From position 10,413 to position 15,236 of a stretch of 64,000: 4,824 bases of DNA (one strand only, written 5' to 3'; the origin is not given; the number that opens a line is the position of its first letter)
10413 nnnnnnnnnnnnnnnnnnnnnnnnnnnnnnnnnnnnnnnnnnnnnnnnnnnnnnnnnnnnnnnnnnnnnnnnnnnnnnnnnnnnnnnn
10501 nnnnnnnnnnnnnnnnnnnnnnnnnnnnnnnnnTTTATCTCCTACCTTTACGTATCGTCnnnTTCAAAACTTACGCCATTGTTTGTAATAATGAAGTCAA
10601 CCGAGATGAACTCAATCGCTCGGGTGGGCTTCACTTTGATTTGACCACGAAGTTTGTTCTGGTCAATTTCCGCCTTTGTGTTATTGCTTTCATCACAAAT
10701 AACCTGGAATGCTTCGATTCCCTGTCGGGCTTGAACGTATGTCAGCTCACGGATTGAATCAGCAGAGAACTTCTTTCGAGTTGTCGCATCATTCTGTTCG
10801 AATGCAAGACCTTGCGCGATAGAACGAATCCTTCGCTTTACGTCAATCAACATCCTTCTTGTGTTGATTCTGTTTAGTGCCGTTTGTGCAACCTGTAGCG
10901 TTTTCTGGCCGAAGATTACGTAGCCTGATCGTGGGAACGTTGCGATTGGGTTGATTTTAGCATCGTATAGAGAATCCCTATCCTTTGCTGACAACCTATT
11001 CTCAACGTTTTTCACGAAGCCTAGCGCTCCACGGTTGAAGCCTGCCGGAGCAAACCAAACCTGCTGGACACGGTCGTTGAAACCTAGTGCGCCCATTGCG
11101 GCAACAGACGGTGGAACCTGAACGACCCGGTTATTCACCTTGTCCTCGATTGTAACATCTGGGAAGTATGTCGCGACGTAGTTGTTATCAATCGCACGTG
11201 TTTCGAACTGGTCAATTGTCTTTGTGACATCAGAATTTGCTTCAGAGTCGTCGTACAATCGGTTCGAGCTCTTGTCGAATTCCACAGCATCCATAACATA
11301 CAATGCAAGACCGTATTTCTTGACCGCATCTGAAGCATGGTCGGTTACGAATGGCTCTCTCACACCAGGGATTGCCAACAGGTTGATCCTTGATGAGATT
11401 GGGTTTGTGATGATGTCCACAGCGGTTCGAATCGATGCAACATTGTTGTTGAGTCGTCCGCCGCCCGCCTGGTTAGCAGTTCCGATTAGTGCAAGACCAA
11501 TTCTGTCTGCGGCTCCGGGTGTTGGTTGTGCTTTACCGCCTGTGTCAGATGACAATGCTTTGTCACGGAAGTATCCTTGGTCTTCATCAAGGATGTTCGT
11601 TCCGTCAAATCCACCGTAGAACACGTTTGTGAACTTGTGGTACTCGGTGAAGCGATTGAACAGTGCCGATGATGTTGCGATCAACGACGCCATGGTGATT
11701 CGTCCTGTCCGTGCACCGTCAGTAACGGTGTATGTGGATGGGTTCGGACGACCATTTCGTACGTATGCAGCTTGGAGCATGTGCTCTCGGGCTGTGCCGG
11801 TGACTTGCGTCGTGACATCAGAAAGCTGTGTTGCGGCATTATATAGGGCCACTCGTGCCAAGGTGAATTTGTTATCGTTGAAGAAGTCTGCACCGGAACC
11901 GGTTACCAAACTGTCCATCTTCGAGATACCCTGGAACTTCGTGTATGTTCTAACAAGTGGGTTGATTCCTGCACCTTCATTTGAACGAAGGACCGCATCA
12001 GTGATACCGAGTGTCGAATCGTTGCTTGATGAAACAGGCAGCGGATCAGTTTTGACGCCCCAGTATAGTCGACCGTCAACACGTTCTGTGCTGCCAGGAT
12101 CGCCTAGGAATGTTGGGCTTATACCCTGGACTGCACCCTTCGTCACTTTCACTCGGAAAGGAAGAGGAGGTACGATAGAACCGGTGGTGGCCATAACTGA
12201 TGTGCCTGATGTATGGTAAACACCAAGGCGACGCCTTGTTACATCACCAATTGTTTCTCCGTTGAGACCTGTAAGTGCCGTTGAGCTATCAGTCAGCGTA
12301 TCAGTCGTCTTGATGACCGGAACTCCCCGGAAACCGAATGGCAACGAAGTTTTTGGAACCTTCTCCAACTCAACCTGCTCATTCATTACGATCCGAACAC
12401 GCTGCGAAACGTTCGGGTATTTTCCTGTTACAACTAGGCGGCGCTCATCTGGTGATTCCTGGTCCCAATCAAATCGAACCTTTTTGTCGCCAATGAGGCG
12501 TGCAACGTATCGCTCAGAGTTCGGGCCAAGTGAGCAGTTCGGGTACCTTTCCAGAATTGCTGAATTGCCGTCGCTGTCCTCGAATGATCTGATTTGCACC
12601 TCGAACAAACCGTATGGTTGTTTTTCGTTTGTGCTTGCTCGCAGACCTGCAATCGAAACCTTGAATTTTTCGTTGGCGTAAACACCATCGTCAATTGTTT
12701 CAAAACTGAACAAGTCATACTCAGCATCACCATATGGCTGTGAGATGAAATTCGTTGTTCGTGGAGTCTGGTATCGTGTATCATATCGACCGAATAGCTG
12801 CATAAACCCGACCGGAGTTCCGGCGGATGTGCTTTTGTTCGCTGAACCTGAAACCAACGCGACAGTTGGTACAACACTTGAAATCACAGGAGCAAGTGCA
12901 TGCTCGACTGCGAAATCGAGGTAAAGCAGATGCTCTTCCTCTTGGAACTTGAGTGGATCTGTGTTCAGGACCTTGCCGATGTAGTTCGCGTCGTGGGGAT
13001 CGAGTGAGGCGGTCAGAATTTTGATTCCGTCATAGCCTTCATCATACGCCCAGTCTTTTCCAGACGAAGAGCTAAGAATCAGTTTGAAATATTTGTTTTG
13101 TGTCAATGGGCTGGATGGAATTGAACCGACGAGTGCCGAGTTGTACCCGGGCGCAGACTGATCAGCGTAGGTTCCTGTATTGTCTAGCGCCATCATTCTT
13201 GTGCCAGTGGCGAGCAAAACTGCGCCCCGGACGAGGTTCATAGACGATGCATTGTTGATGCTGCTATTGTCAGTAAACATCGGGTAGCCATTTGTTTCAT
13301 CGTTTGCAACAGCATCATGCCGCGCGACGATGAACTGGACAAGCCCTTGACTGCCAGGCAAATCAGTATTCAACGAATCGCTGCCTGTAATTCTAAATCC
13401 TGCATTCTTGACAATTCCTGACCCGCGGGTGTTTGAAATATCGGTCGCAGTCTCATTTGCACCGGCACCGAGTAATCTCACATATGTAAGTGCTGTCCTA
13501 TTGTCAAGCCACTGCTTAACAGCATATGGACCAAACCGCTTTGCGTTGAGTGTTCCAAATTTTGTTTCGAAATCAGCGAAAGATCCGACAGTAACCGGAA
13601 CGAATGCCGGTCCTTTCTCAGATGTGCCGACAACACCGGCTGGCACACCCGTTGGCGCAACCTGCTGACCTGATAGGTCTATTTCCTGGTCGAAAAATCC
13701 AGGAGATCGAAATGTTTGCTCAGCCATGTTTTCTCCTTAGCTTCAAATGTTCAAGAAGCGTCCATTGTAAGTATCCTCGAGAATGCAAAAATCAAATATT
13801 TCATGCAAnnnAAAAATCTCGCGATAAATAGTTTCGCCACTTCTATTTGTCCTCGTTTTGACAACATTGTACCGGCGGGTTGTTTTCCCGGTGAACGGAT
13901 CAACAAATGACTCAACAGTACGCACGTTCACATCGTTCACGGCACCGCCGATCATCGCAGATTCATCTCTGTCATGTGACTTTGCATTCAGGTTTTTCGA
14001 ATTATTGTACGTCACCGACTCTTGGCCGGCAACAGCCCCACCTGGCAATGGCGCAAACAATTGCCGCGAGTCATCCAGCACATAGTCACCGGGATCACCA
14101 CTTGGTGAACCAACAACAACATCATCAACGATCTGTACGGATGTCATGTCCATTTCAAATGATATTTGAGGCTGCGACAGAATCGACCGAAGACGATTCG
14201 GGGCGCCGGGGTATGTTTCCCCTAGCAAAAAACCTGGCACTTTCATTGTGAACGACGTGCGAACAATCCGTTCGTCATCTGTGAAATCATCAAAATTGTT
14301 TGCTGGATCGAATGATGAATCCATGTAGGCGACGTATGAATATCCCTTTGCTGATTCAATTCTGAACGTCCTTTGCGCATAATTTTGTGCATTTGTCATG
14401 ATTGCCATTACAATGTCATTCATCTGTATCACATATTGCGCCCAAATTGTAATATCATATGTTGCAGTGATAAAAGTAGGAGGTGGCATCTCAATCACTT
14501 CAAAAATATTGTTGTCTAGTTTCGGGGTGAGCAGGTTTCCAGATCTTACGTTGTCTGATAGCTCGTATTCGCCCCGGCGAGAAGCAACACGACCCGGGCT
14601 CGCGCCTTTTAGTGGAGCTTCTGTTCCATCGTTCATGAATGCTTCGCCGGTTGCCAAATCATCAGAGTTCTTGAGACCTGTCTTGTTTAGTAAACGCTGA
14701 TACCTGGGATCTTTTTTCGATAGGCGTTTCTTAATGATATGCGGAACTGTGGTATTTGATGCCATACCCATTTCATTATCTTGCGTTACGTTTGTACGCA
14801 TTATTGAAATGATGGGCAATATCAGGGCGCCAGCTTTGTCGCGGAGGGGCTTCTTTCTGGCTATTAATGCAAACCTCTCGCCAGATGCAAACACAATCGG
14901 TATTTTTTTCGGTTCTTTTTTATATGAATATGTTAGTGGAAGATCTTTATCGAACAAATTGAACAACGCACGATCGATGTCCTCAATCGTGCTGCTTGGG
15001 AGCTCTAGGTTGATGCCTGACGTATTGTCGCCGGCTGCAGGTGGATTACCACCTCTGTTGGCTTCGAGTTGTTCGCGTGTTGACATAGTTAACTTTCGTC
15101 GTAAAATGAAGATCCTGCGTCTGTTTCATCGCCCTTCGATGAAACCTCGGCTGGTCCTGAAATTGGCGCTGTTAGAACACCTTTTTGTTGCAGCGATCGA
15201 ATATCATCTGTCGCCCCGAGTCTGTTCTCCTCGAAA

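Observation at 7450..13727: Tandem, divergent duplication of a giant (~1030-1055 aa) contractile tail sheath gene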

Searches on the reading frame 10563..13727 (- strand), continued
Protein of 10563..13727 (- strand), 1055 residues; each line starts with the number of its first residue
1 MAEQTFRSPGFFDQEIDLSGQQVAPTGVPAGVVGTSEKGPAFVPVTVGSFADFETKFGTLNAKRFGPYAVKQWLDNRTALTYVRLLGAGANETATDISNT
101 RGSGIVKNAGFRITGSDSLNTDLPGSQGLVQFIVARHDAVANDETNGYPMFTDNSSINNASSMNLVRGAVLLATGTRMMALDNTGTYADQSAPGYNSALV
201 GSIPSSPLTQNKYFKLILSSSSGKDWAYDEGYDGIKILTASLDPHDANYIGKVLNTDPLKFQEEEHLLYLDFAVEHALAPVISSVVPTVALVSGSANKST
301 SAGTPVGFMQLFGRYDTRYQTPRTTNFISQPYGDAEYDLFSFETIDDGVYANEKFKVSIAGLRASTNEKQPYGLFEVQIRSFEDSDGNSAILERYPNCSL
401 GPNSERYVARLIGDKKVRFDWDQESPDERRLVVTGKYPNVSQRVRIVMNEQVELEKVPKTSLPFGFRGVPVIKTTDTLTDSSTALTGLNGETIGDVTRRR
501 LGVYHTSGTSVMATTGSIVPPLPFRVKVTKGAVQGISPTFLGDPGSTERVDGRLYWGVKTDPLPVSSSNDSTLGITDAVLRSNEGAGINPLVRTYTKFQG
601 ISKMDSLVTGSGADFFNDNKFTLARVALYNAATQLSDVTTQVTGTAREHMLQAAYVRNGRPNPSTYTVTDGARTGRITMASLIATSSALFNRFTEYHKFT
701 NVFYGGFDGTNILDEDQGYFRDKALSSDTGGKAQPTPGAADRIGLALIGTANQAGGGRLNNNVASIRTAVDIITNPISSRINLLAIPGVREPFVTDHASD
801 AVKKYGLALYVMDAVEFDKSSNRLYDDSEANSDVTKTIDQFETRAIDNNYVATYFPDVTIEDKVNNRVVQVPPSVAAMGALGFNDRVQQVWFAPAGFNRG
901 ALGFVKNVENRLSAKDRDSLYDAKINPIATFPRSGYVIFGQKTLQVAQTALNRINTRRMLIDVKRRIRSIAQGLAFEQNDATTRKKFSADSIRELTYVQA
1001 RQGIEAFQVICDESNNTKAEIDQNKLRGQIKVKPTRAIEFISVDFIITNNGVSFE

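Call 68: fold_search(model_id=the predicted structure, library=pdb)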
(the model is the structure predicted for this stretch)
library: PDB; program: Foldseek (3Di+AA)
matches with E <= 10: 307; with E <= 0.001: 48
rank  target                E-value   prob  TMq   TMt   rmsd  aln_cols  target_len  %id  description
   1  9f4a_SA               7.1e-15  1.00  0.33  0.52  14.8      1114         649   12  Interface between baseplate cup and extended tail tube/sheath of Klebsiella phage KP1 variant vB_Kpn_Lilla1 (released 2025-05-14)
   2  9mkb_dS               1.8e-14  1.00  0.34  0.52  16.1      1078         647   14  Structure of the bacteriophage T4 portal-neck-tail complex (released 2025-12-24)
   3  9ev2_S1               2.0e-14  1.00  0.32  0.49  16.2      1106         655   12  Tail tube and extended tail sheath tube of Klebsiella phage KP1 variant vB_Kpn_Lilla1 (released 2025-04-09)
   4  9mkb_AK               1.5e-13  1.00  0.32  0.49  17.0      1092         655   13  Structure of the bacteriophage T4 portal-neck-tail complex (released 2025-12-24)
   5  9mkb_1                2.2e-12  1.00  0.32  0.49  16.9      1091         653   12  Structure of the bacteriophage T4 portal-neck-tail complex (released 2025-12-24)
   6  9ezm_A                5.3e-10  1.00  0.31  0.62  18.9      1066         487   10  CryoEM structure of the contracted sheath in H. borinquense (released 2024-11-27)
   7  9gts_2A               4.0e-09  1.00  0.21  0.57   5.0       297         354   19  Cryo-EM structure of a contractile injection system in Streptomyces coelicolor, the cap portion in extended state. (released 2025-06-18)
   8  6rbn_C                1.4e-08  1.00  0.20  0.55   5.2       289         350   20  Cryo-EM structure of the anti-feeding prophage (AFP) helical sheath-tube complex in extended state (released 2019-04-24)
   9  6rao_C                2.3e-08  1.00  0.21  0.57   7.4       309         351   21  Cryo-EM structure of the anti-feeding prophage (AFP) baseplate, 6-fold symmetrised (released 2019-04-17)
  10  9qgl_3A               2.4e-08  1.00  0.20  0.46   5.6       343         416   17  Cryo-EM structure of the PlPVC1 baseplate, 6-fold symmetrized (C6), in extended state (released 2025-10-29)
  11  7b5h_AP               5.1e-08  1.00  0.21  0.44   6.1       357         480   17  Cryo-EM structure of the contractile injection system base plate from Anabaena PCC7120 (released 2022-02-23)
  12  9gtp_3e               5.3e-08  1.00  0.19  0.51   5.4       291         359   16  Cryo-EM structure of a contractile injection system in Streptomyces coelicolor, the baseplate complex in extended sta (released 2025-06-18)
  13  6j0n_V                5.6e-08  1.00  0.21  0.50   5.7       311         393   19  Cryo-EM Structure of an Extracellular Contractile Injection System, baseplate in extended state, refined in C6 symmetr (released 2019-04-10)
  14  3j9q_A                5.9e-08  1.00  0.19  0.49   5.0       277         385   16  Atomic structures of a bactericidal contractile nanotube in its pre- and post-contraction states (released 2015-04-01)
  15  9qgl_4A               5.9e-08  1.00  0.21  0.51   5.6       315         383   19  Cryo-EM structure of the PlPVC1 baseplate, 6-fold symmetrized (C6), in extended state (released 2025-10-29)
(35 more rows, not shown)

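Call 74: fold_search(model_id=the predicted structure, library=viral)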
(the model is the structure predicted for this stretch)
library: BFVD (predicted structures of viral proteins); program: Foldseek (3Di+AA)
matches with E <= 10: 404; with E <= 0.001: 68
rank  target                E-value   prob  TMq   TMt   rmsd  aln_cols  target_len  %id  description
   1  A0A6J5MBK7            1.7e-51  1.00  0.61  0.78  10.0      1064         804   23  Tail sheath protein [uncultured Caudovirales phage]
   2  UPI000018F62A         1.4e-26  1.00  0.40  0.55  15.9      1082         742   17  (no name look-up for this kind of identifier)
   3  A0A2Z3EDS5            2.4e-26  1.00  0.30  0.42  27.7      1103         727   16  (no name in the UniProt tables at hand)
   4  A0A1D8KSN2            7.2e-21  1.00  0.32  0.36  22.3      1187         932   15  Tail sheath monomer [Synechococcus phage S-WAM1]
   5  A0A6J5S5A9            3.2e-20  1.00  0.34  0.45  21.7      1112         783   13  Tail sheath protein [uncultured Caudovirales phage]
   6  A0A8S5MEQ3            1.7e-19  1.00  0.36  0.48  19.1      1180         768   14  Tail sheath protein [Siphoviridae sp. ctYh54]
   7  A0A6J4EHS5            2.4e-19  1.00  0.36  0.45  26.3      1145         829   12  (no name in the UniProt tables at hand)
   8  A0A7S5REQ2            2.0e-18  1.00  0.29  0.38  25.0      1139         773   14  (no name in the UniProt tables at hand)
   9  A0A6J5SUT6            2.7e-18  1.00  0.28  0.29  28.0      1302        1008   12  Phage tail sheath C-terminal domain containing protein [uncultured Caudovirales phage]
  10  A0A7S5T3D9            5.1e-18  1.00  0.34  0.43  28.6      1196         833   13  (no name in the UniProt tables at hand)
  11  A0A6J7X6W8            7.9e-18  1.00  0.26  0.33  23.6      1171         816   16  Tail sheath protein, subtilisin-like domain containing protein [uncultured Caudovirales phage]
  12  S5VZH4                1.6e-17  1.00  0.34  0.64  13.2      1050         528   12  Tail sheath protein [Pseudomonas phage PaBG]
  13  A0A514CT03            4.8e-17  1.00  0.29  0.45  24.7      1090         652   11  Tail connector protein [Achromobacter phage Motura]
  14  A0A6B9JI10            1.5e-16  1.00  0.29  0.39  31.5      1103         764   12  Tail sheath protein [Vibrio phage vB_VchM_Kuja]
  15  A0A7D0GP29            3.0e-16  1.00  0.27  0.39  23.7      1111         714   13  (no name in the UniProt tables at hand)
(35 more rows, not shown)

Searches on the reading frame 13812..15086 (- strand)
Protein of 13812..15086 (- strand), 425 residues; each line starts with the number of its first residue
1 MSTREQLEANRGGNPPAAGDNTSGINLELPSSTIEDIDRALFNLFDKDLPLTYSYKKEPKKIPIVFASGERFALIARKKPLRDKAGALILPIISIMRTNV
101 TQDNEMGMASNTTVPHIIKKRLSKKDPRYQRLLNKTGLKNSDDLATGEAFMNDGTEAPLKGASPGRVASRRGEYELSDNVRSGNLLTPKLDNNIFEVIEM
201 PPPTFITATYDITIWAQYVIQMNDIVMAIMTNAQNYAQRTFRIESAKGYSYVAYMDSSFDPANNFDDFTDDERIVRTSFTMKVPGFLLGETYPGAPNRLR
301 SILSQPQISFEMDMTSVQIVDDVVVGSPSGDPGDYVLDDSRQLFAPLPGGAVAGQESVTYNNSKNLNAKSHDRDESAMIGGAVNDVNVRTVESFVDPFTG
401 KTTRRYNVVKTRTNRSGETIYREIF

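Call 4: search_protein_families(library=pfam, proteins=[window:13812-15086:-], max_evalue=0.01)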
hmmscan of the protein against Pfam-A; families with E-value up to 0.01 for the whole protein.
window:13812-15086:- (425 aa): 1 family
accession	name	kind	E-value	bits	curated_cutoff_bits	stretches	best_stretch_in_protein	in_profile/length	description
PF16724.11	T4-gp15_tss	-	0.0009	18.9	25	0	56-113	30-88/245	T4-like virus Myoviridae tail sheath stabiliser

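Call 5: search_protein_families(library=phrogs, proteins=[window:13812-15086:-], max_evalue=0.001)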
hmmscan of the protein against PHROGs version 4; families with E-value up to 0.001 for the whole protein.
window:13812-15086:- (425 aa): 0 families
